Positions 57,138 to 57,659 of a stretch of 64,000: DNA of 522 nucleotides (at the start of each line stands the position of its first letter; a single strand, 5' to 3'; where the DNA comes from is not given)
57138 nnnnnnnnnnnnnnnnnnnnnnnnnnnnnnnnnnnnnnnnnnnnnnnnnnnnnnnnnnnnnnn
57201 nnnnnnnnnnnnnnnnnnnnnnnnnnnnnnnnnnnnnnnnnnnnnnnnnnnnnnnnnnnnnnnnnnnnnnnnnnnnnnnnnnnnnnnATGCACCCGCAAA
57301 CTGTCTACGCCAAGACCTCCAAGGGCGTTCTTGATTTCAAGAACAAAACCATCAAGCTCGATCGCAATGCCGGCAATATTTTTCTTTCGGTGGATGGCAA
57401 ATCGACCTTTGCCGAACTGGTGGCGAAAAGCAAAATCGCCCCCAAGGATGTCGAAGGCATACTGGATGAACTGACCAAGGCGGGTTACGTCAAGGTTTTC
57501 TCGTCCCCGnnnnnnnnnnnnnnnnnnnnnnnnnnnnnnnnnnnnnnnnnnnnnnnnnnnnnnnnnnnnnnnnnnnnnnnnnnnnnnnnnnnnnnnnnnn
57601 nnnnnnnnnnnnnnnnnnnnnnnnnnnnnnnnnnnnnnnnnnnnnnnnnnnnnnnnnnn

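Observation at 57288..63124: The broken response regulator and the 1084-aa coiled-coil protein share a paralogous ~70-aa N-terminal module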

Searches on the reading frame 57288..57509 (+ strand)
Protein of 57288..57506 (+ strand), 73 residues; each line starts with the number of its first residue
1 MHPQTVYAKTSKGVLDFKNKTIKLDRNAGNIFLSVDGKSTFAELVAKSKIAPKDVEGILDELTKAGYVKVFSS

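Call 6: search_protein_families(library=pfam, proteins=[window:57288-57506:+], max_evalue=10)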
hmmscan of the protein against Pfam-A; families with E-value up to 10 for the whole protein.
seq(73 aa): 7 families
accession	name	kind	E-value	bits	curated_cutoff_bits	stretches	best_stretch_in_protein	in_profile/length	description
PF05402.18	PqqD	-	0.0097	16.7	23.4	1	19-67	10-66/67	Coenzyme PQQ synthesis protein D (PqqD)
PF13412.12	HTH_24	-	0.035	14.1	21.9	1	33-69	12-48/48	Winged helix-turn-helix DNA-binding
PF00054.30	Laminin_G_1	-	0.062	14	24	1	8-44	45-77/131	Laminin G domain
PF13601.12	HTH_34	-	0.12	13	27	0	33-70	9-46/80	Winged helix DNA-binding domain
PF21782.3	PKMT_2nd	-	0.17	12.8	27.8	1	8-47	13-53/98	PKMT, C-terminal winged helix domain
PF12802.13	MarR_2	-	0.23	12.1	27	1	36-69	17-51/61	MarR family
PF02082.26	Rrf2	-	0.24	12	30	1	36-70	21-55/132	Iron-dependent Transcriptional regulator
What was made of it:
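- Closest known: PqqD / RiPP recognition elements. Same: The best single Pfam hit of the large protein's module is PqqD, E 0.0097, covering nearly the whole model (call 6).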

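Call 8: find_homologous_proteins(query=window:57288-57506:+, max_evalue=0.01)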
Query seq(73 aa) (73 aa): 14 proteins with E <= 0.01 among 15 candidates.
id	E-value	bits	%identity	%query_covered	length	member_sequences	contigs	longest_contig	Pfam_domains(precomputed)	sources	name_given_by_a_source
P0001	4.1e-35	136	89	100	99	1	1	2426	-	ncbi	-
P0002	3.2e-29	117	82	99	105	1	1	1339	-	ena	-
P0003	1.2e-26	109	76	97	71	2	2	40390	-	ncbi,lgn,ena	-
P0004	1.4e-26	109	74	100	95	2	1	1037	-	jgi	-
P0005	1.6e-26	109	74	100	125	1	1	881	-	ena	-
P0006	1.0e-25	106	74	99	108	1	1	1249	-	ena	-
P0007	1.1e-22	97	75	89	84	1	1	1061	-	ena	-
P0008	2.3e-21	92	82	75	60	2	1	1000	-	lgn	-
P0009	5.1e-17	79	89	62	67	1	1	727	-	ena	-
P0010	1.2e-16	78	54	99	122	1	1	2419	-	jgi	-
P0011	1.4e-16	77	56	100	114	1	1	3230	-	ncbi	-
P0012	3.8e-16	76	81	64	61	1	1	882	-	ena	-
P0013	2.2e-14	70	90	53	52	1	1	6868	-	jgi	jgi:hypothetical protein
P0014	4.3e-3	35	87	32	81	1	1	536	-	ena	-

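Call 14: find_related_loci(query=A1, collection=genome_contigs, flank=10000)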
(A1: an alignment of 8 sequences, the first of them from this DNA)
Query A1 (73 aa) in genome_contigs; peptide patterns used: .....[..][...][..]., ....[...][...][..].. (x = any residue, [..] = any of these).
147 stretches matched a pattern; 118 encode a relative of the query (tblastn E <= 1e-3); the best 80 are kept; 80 distinct loci.
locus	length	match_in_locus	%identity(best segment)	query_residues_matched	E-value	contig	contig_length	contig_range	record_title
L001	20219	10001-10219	92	1-73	1e-43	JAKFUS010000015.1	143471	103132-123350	MAG: Betaproteobacteria bacterium isolate D1_Bin_39 D1_0000082, whole genome shotgun sequence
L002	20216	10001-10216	92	1-72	2e-42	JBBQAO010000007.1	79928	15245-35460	MAG: Burkholderiales bacterium isolate Co_metawrap_1458 Cmw_1458_k141_17143680_length_79928_cov_11.9445, whole genome sh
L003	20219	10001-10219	90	1-73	2e-42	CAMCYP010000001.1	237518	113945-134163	MAG: Bordetella parapertussis isolate ME-08apr19-309 genome assembly, contig: ME-08apr19-C45, whole genome shotgun seque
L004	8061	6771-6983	90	1-71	5e-42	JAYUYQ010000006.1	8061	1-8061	MAG: Betaproteobacteria bacterium isolate GL139_UP_metabat_150 GL139_UP_metabat_150_5, whole genome shotgun sequence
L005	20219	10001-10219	89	1-73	3e-42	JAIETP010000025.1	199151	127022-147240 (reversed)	MAG: Burkholderiales bacterium isolate time.spades.CONCOCT.2.5kb_015 c_000000000006, whole genome shotgun sequence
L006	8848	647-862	88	1-72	2e-41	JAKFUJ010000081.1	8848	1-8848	MAG: Betaproteobacteria bacterium isolate D1_Bin_21 D1_0004744, whole genome shotgun sequence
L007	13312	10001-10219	88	1-73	2e-40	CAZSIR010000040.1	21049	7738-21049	MAG TPA_asm: uncultured Bordetella sp. isolate SRP150892_co2_45 genome assembly, contig: NODE_3464_length_21049_cov_18.3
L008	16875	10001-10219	86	1-73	2e-40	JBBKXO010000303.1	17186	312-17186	MAG: Burkholderiales bacterium isolate metabat_bins.144 k119_4186568, whole genome shotgun sequence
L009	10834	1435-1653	89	1-73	5e-40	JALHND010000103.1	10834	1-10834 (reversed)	MAG: Burkholderiales bacterium isolate Bin_52_4 c_000000022275, whole genome shotgun sequence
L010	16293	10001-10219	81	1-73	3e-38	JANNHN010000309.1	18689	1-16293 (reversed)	MAG: Betaproteobacteria bacterium isolate SOY_6_C_metabat_252 SOY_6_C_k141_659352, whole genome shotgun sequence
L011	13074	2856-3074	77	1-73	7e-38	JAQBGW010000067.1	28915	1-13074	MAG: Betaproteobacteria bacterium isolate MAG_451_bin-14 451_bin-14_ctg-067, whole genome shotgun sequence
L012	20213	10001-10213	85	1-71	9e-38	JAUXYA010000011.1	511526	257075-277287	MAG: Burkholderiales bacterium isolate C18_concoct.bin.105 C18_k141_8943, whole genome shotgun sequence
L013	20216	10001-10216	85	1-72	7e-38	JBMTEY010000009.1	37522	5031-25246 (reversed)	MAG: Burkholderiales bacterium isolate LKB_V2_S15_100percent_par_LKB_V2_S15_metabat.113_sub NODE_498_length_37522_cov_7.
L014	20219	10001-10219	84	1-73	7e-38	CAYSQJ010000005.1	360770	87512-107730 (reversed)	MAG TPA_asm: uncultured Bordetella sp. isolate SRP329715_co2_8 genome assembly, contig: NODE_33_length_360770_cov_57.478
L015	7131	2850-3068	85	1-73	2e-37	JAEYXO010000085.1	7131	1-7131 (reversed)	MAG: Proteobacteria bacterium isolate OH_CBlB_315 k127_2316985, whole genome shotgun sequence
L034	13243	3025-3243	62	1-73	8e-26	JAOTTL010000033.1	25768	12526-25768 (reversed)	MAG: Betaproteobacteria bacterium isolate 13_July_SF_Bin19 13_July_SF_Bin19_scaffold_546_c1, whole genome shotgun sequen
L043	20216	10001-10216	56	1-72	2e-23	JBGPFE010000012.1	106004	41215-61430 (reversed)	MAG: Gammaproteobacteria bacterium isolate OBJ_0618_7090110_74 k141_4546861_length_106004_cov_58.4943, whole genome shot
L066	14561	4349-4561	48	1-71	7e-19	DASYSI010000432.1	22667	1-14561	MAG TPA_asm: Burkholderiales bacterium isolate SMAG_U4534 k141_1758253, whole genome shotgun sequence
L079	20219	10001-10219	44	1-73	2e-17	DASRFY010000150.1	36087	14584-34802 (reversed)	MAG TPA_asm: Burkholderiales bacterium isolate SMAG_U10044 k141_1105132, whole genome shotgun sequence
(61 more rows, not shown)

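Call 23: find_homologous_proteins(query=A3, max_evalue=1)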
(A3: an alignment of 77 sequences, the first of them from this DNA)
Query A3 (77 sequences) (74 aa, profile of the alignment): 19 proteins with E <= 1 among 2342 candidates.
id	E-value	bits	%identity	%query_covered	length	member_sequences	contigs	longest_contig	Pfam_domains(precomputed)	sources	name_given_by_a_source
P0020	9.8e-27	110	51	100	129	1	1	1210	-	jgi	jgi:hypothetical protein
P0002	4.5e-26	108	82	97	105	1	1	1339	-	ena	-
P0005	1.8e-25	106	74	100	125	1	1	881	-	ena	-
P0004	2.1e-25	106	74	100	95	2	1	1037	-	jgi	-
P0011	3.3e-25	105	57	100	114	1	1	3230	-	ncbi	-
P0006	6.8e-25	104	73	100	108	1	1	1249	-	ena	-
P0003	7.0e-25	104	76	96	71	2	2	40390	-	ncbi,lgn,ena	-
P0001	8.8e-24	101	89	100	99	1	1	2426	-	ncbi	-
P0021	8.6e-22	95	25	96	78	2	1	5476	-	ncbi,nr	ncbi:MAG: hypothetical protein OEW79_09440, partial [Betaproteobacteria bacterium]|nr:hypothetical p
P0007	9.6e-21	91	75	88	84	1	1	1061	-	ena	-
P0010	1.3e-20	91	54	100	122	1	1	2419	-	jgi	-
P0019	1.6e-19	87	29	93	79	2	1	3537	-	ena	-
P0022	8.2e-19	85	26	92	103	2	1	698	-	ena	-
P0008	6.6e-18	82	82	74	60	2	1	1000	-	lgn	-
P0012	2.8e-16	77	81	64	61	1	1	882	-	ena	-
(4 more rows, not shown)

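Call 37: search_protein_representatives(alignment_id=A5)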
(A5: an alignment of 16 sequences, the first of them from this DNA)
Query: 16 sequences, 74 profile positions. Proteins with E-value up to 0.001 (for the whole library): 1472; up to 1e-10: 154; up to 1e-30: 1. The best 150 are listed.
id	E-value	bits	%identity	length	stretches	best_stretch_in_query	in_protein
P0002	6.0e-32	125.5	-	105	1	1-74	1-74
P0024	4.6e-29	116.2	-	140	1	1-74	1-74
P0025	9.7e-28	112.0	-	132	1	1-74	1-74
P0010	1.4e-27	111.5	-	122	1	1-74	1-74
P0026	7.1e-26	106.0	-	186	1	1-74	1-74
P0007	7.2e-26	106.0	-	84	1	1-65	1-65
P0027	2.2e-25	104.4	-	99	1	1-71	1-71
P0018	3.3e-25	103.9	-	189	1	1-74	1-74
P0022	6.3e-25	103.0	-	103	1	1-73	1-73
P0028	1.1e-24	102.2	-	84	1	1-67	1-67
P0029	4.0e-24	100.4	-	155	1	1-74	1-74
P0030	3.7e-23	97.3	-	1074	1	2-74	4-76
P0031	1.9e-22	95.0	-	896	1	1-71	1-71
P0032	6.0e-22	93.4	-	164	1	1-73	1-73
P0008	1.7e-21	92.0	-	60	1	1-57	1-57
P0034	7.3e-21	90.0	-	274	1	1-71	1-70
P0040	6.5e-20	86.9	-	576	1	1-74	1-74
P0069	1.1e-14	70.1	-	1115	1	1-72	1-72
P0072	1.2e-14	70.0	-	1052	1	1-72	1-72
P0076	4.7e-14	68.1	-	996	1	1-72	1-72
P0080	8.5e-14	67.3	-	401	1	2-72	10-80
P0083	1.0e-13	67.0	-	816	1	1-71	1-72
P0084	1.1e-13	67.0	-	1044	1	1-71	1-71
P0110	1.6e-12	63.2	-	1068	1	1-74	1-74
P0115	2.2e-12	62.8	-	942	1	1-73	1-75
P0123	5.5e-12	61.5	-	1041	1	1-71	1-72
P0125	6.3e-12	61.3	-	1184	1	1-72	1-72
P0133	1.4e-11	60.2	-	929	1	1-74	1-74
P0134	1.5e-11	60.1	-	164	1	1-69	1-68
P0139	1.7e-11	59.9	-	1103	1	4-71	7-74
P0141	1.7e-11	59.9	-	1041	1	1-71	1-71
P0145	1.9e-11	59.8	-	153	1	3-71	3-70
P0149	2.3e-11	59.5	-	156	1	1-69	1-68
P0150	2.5e-11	59.4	-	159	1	1-71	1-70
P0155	3.2e-11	59.1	-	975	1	1-72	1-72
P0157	4.0e-11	58.8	-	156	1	1-72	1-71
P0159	4.9e-11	58.5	-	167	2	4-69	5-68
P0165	7.2e-11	57.9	-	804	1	1-73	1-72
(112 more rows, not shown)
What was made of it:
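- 1,472 clusters at E<=1e-3 and 154 at E<=1e-10 (call 37).
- Tried and rejected: They were of little use for architectures, so loci from GTDB genomes (call 14) and the exhaustive HMM search (call 37) were used instead.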

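Call 40: list_cluster_members(proteins=[P0030, P0040, P0072, P0110, P0125, P0069, P0139, P0165, P0083, P0123])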
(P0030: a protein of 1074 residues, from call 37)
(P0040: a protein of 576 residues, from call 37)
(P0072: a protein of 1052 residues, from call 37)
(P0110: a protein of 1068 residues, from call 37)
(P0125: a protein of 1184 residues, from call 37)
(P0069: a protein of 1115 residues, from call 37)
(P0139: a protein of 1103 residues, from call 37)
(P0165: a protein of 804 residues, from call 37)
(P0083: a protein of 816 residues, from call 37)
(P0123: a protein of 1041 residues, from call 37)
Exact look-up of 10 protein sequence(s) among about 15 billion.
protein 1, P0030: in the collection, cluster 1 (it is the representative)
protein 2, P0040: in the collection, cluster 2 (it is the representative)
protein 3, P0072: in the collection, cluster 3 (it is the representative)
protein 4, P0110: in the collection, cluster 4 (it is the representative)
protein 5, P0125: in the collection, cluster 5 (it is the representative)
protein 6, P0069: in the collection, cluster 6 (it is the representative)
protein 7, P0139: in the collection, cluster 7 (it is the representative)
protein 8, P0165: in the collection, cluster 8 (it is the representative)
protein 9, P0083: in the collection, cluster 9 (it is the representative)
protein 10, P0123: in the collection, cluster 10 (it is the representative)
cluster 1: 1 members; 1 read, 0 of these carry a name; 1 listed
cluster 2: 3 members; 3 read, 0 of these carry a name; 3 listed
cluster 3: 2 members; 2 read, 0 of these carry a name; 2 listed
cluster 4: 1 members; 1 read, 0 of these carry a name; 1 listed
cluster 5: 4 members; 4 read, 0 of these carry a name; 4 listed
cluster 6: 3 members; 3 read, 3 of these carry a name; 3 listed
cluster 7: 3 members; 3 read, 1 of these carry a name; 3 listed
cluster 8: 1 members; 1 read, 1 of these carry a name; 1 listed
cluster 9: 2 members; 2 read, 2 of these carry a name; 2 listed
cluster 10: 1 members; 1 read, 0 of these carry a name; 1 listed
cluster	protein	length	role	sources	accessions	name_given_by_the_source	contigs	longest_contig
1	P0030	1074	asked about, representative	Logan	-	-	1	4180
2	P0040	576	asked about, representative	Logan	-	-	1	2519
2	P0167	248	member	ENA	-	-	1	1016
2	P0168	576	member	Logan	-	-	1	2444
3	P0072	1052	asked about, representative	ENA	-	-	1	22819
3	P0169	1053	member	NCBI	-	-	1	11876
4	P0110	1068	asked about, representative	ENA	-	-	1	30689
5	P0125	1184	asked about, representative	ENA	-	-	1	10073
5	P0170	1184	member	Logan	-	-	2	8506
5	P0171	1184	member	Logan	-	-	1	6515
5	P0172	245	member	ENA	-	-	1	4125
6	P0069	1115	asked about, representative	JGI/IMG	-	hypothetical protein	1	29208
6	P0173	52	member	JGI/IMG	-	membrane-bound inhibitor of C-type lysozyme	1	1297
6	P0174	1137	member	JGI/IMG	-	AsmA-like C-terminal region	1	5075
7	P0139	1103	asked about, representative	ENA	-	-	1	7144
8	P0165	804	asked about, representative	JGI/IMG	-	hypothetical protein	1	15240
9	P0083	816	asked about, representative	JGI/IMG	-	hypothetical protein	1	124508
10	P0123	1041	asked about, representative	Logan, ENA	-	-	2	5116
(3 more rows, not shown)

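Call 42: find_encoding_contigs(protein=P0083, flank=10000, max_places=3)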
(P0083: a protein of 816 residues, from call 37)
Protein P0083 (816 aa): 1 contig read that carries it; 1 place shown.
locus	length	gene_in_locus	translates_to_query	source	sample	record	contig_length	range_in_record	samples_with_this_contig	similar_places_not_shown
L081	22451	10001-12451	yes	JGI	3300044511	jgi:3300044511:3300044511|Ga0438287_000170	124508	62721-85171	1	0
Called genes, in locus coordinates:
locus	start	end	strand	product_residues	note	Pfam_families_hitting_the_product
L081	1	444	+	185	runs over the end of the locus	PF01510:Amidase_2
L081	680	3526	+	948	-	PF03477:ATP-cone, PF00317:Ribonuc_red_lgN, PF02867:Ribonuc_red_lgC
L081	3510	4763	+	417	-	PF00268:Ribonuc_red_sm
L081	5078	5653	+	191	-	-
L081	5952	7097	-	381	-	PF00155:Aminotran_1_2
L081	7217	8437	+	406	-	PF01734:Patatin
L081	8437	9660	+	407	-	-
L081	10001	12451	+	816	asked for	-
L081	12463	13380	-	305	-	PF01435:Peptidase_M48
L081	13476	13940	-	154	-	PF02580:Tyr_Deacylase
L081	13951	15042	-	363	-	PF04199:Cyclase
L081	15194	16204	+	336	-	PF00561:Abhydrolase_1, PF12146:Hydrolase_4, PF12697:Abhydrolase_6, PF00326:Peptidase_S9 (faint)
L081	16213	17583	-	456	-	PF06980:DUF1302 (faint)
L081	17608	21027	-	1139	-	PF03176:MMPL, PF07044:DUF1329 (weak), PF17131:TP_0789-like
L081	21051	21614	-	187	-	PF00440:TetR_N, PF14246:TetR_C_7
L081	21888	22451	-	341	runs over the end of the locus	PF10023:Aminopep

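Call 43: find_encoding_contigs(protein=P0110, flank=10000, max_places=2)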
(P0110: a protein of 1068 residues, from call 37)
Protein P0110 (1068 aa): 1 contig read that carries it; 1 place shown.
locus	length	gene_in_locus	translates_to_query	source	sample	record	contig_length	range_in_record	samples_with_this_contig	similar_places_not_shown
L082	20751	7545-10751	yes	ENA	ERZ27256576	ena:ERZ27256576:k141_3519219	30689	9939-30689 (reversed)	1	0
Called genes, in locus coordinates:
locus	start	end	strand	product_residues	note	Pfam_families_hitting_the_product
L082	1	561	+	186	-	?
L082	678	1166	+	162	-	PF03928:HbpS-like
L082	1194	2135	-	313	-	PF01745:IPT (weak), PF01715:IPPT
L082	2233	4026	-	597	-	PF02518:HATPase_c (weak), PF13589:HATPase_c_3, PF01119:DNA_mis_repair, PF08676:MutL_C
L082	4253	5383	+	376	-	PF05222:AlaDh_PNT_N, PF01262:AlaDh_PNT_C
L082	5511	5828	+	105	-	PF12769:PNTB_4TM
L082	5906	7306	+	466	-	PF02233:PNTB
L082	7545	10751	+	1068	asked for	PF13116:YhdP (faint), PF05170:AsmA (weak)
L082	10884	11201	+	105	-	-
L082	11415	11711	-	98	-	-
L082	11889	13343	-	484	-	PF11741:AMIN, PF01520:Amidase_3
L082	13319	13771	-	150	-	PF02367:TsaE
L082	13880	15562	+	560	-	PF00920:ILVD_EDD_N, PF24877:ILV_EDD_C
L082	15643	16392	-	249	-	-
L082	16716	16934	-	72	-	PF04325:DUF465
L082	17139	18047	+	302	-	PF00701:DHDPS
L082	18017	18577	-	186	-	-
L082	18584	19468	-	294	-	PF02424:ApbE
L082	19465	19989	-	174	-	PF04205:FMN_bind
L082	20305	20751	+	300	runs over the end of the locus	PF01145:Band_7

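Call 44: find_encoding_contigs(protein=P0069, flank=10000, max_places=2)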
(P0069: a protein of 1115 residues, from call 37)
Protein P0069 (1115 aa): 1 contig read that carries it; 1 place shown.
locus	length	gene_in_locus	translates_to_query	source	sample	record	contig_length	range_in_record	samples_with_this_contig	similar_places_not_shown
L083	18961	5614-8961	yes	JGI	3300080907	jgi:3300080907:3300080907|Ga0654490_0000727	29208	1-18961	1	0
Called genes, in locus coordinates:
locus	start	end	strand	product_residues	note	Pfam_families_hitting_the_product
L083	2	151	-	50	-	?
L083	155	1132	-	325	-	PF00482:T2SSF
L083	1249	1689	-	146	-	-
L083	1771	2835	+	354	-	PF00248:Aldo_ket_red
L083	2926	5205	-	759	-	PF20245:DUF6600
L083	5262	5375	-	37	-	-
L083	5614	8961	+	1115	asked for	PF27051:TamB_N (faint)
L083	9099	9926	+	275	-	PF00175:NAD_binding_1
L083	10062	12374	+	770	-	PF02897:Peptidase_S9_N, PF00326:Peptidase_S9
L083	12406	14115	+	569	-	PF01544:CorA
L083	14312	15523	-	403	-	-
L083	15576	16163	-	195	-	-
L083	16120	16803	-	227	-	PF04542:Sigma70_r2, PF08281:Sigma70_r4_2, PF04545:Sigma70_r4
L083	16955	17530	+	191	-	PF16156:DUF4864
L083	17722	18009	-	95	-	PF00708:Acylphosphatase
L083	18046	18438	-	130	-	PF00472:RF-1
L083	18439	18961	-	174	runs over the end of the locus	PF13302:Acetyltransf_3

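Call 45: find_encoding_contigs(protein=P0165, flank=10000, max_places=2)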
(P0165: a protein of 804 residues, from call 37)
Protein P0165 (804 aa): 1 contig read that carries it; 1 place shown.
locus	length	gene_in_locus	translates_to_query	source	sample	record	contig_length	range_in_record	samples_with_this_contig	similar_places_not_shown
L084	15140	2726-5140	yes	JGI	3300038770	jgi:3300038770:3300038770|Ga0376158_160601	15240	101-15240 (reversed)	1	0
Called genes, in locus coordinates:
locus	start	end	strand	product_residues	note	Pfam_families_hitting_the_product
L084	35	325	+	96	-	-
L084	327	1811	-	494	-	PF00370:FGGY_N, PF02782:FGGY_C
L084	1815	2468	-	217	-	PF03009:GDPD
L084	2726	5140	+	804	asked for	PF05170:AsmA (weak)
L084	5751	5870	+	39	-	-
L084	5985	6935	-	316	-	PF28239:Npun_R2479 (weak)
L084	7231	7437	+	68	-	PF04325:DUF465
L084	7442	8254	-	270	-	PF11227:DUF3025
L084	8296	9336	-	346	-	PF10023:Aminopep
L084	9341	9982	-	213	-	PF12146:Hydrolase_4 (weak), PF24096:DUF7379 (weak), PF00561:Abhydrolase_1 (weak), PF12697:Abhydrolase_6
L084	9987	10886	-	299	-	PF07859:Abhydrolase_3 (faint), PF12146:Hydrolase_4, PF00561:Abhydrolase_1, PF12697:Abhydrolase_6 (weak), PF20434:BD-FAE (faint), PF00326:Peptidase_S9 (weak)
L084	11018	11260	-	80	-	-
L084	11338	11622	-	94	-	PF02798:GST_N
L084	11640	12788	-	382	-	PF08495:FIST, PF10442:FIST_C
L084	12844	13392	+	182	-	PF00719:Pyrophosphatase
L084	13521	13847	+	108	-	-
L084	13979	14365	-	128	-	PF03741:TerC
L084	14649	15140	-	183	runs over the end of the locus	PF00990:GGDEF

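Call 48: search_protein_families(library=pfam, proteins=[P0134, P0145, P0149, P0150, P0157, P0159, P0080, P0034, P0165], max_evalue=1)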
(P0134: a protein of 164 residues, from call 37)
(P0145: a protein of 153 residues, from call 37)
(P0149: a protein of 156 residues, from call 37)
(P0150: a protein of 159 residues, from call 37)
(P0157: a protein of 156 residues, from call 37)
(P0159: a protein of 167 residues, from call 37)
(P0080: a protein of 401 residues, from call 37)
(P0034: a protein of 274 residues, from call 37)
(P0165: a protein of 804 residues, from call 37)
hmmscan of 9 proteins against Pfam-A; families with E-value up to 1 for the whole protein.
P0134 (164 aa): 2 families
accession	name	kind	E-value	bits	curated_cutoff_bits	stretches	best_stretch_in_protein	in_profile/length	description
PF05719.16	GPP34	-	0.032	14.7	29.1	1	31-136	6-103/201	Golgi phosphoprotein 3 (GPP34)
PF11445.13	DUF2894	-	0.054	14.5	25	1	41-157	20-121/185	Protein of unknown function (DUF2894)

P0145 (153 aa): 1 family
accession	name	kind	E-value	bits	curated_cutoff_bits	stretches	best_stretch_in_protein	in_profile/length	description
PF25681.1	Phage_TTP_17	-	0.19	11.9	27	1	64-81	13-30/190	Phage tail tube protein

P0149 (156 aa): 2 families
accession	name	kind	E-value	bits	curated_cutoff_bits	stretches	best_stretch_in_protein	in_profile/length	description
PF21782.3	PKMT_2nd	-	0.085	13.7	27.8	1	19-64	25-70/98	PKMT, C-terminal winged helix domain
PF19938.4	DUF6400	-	0.14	12.6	27.1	1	83-115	3-34/69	Family of unknown function (DUF6400)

P0150 (159 aa): 2 families
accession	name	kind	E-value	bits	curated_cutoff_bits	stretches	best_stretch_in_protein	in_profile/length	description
PF19242.4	Zn_finger_prot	-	0.0044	17.3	30.1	1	42-141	91-189/268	Putative zinc finger protein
PF05566.18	Pox_vIL-18BP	-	0.12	13.1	22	1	95-151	52-107/126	Orthopoxvirus interleukin 18 binding protein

P0157 (156 aa): 0 families

P0159 (167 aa): 0 families

P0080 (401 aa): 4 families
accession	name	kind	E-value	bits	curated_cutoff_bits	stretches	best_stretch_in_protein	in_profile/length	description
PF13601.12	HTH_34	-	0.0013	19.2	27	1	44-79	12-47/80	Winged helix DNA-binding domain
PF09012.17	FeoC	-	0.0052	17.3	21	1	45-83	13-51/69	FeoC like transcriptional regulator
PF24409.1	wHTH-PRTase_assc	-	0.1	13.1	27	1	44-77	9-42/83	wHTH-PRTase associated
PF07141.16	Phage_term_sma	-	0.79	10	22.8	0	169-198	40-69/174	Putative bacteriophage terminase small subunit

P0034 (274 aa): 2 families
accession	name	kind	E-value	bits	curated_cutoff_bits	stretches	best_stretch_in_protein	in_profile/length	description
PF00072.30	Response_reg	-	3.8e-21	75.8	30.2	1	155-267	1-110/111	Response regulator receiver domain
PF01965.30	DJ-1_PfpI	-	0.22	11.8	26.6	1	161-250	12-104/165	DJ-1/PfpI family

P0165 (804 aa): 1 family
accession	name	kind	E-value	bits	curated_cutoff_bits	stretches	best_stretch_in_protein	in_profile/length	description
PF05170.20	AsmA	-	1.6e-05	24.4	29.8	2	416-491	14-90/607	AsmA family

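Call 49: find_encoding_contigs(protein=P0072, flank=10000, max_places=2)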
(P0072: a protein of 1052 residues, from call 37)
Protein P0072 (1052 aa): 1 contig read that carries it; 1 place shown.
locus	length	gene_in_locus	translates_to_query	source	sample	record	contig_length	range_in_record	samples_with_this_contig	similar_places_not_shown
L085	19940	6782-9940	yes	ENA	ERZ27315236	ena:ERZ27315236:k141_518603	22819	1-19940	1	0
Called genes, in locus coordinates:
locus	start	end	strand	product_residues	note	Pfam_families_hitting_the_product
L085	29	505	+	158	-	PF03928:HbpS-like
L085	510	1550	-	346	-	PF01715:IPPT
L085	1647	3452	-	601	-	PF02518:HATPase_c (weak), PF13589:HATPase_c_3, PF01119:DNA_mis_repair, PF08676:MutL_C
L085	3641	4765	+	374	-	PF05222:AlaDh_PNT_N, PF01262:AlaDh_PNT_C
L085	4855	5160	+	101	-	PF12769:PNTB_4TM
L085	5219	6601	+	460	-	PF02233:PNTB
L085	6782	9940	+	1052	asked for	PF05170:AsmA (faint)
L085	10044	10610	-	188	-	PF12804:NTP_transf_3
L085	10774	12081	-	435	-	PF11741:AMIN, PF01520:Amidase_3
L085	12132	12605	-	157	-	PF02367:TsaE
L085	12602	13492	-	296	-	PF00126:HTH_1, PF03466:LysR_substrate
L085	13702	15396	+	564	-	PF00920:ILVD_EDD_N, PF24877:ILV_EDD_C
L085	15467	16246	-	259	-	-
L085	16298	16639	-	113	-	-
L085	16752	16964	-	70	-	PF04325:DUF465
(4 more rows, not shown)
